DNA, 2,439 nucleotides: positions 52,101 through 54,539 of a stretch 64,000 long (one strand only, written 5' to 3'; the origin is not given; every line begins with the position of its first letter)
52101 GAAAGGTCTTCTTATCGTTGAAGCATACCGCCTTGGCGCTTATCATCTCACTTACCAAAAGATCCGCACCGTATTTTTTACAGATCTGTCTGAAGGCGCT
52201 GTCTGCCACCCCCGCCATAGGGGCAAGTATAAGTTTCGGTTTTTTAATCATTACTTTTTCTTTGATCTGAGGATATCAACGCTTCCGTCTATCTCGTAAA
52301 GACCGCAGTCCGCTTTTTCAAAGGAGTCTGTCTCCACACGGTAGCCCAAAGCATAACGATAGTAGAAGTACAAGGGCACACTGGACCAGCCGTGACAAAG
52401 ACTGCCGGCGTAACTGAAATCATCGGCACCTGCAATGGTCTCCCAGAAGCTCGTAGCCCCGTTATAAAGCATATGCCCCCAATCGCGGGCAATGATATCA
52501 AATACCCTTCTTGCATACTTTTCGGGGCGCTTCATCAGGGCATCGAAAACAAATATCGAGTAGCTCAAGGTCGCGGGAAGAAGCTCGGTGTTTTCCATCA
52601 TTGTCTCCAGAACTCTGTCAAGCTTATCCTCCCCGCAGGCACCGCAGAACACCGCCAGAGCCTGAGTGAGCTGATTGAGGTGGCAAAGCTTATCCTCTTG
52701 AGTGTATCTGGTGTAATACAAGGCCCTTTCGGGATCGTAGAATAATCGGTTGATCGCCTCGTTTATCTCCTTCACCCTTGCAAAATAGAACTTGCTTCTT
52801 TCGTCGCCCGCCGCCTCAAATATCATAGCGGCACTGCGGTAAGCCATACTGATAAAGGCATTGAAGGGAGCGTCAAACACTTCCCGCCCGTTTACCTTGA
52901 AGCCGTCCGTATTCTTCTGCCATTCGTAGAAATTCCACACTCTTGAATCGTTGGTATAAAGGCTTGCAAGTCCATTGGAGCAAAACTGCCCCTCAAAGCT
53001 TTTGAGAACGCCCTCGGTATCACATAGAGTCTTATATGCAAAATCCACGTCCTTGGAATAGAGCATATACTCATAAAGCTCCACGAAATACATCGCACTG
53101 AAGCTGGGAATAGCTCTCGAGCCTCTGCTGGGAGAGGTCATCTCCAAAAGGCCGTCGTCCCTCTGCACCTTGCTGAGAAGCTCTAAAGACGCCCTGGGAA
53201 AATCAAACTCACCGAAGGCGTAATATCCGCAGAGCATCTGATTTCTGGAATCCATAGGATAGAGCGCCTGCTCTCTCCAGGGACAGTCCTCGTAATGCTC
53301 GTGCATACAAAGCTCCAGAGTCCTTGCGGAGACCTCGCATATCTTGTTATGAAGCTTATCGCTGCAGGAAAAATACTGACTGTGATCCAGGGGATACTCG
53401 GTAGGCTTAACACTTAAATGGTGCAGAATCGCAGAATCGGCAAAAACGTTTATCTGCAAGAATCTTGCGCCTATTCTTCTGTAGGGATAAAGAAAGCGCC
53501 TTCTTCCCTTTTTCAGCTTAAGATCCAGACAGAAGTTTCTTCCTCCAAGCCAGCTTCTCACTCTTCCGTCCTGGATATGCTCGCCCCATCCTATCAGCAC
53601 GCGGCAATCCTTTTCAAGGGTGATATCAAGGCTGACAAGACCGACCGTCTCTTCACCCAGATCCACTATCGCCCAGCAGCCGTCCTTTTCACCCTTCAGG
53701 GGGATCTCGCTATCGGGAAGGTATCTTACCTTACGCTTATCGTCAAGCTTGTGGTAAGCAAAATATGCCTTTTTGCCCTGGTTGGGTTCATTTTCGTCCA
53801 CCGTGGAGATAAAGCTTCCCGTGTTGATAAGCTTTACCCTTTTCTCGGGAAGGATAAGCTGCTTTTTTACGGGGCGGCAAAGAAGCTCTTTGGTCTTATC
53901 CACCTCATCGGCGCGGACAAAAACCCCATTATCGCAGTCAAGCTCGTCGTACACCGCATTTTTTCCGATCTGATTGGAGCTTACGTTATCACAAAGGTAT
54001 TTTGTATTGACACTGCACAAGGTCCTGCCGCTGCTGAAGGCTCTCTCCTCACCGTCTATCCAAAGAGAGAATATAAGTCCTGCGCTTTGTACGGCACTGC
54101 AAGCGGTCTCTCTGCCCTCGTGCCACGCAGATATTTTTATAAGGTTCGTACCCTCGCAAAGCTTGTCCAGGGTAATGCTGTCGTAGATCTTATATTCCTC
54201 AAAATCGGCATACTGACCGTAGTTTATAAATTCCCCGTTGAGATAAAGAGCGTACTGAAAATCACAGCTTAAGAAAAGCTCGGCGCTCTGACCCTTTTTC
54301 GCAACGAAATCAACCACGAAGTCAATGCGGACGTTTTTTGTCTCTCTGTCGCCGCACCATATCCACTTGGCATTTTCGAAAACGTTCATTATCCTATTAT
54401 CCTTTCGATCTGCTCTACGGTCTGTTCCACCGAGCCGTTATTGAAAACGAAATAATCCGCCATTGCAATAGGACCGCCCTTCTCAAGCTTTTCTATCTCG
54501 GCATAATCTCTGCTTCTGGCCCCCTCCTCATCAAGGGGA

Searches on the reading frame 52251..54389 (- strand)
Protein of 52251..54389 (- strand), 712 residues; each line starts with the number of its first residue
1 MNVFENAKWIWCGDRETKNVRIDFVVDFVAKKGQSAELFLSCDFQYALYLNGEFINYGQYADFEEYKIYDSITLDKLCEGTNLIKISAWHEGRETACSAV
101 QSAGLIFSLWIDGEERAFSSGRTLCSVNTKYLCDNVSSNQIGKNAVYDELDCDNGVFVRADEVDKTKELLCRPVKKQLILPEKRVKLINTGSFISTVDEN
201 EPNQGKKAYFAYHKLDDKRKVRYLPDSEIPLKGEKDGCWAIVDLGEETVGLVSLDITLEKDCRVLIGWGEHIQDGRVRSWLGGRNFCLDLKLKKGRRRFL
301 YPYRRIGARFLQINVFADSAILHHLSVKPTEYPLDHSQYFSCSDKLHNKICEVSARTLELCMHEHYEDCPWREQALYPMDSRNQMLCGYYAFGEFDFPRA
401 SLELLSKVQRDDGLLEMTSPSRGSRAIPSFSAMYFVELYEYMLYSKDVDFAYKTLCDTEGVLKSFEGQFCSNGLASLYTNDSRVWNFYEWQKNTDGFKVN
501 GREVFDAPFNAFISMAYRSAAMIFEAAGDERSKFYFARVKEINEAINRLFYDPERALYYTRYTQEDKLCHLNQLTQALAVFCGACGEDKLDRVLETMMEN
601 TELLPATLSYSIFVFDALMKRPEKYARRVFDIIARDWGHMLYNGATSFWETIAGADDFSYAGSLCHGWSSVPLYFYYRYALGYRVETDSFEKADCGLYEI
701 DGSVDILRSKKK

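Call 71: search_protein_families(library=pfam, proteins=[window:52251-54389:-], max_evalue=0.00001)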
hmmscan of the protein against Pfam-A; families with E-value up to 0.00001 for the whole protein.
window:52251-54389:- (712 aa): 1 family
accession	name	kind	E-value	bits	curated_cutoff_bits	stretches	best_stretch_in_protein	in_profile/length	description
PF17389.8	Bac_rhamnosid6H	-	1.4e-20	74.3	24.5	1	338-679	4-338/339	Bacterial alpha-L-rhamnosidase 6 hairpin glycosidase domain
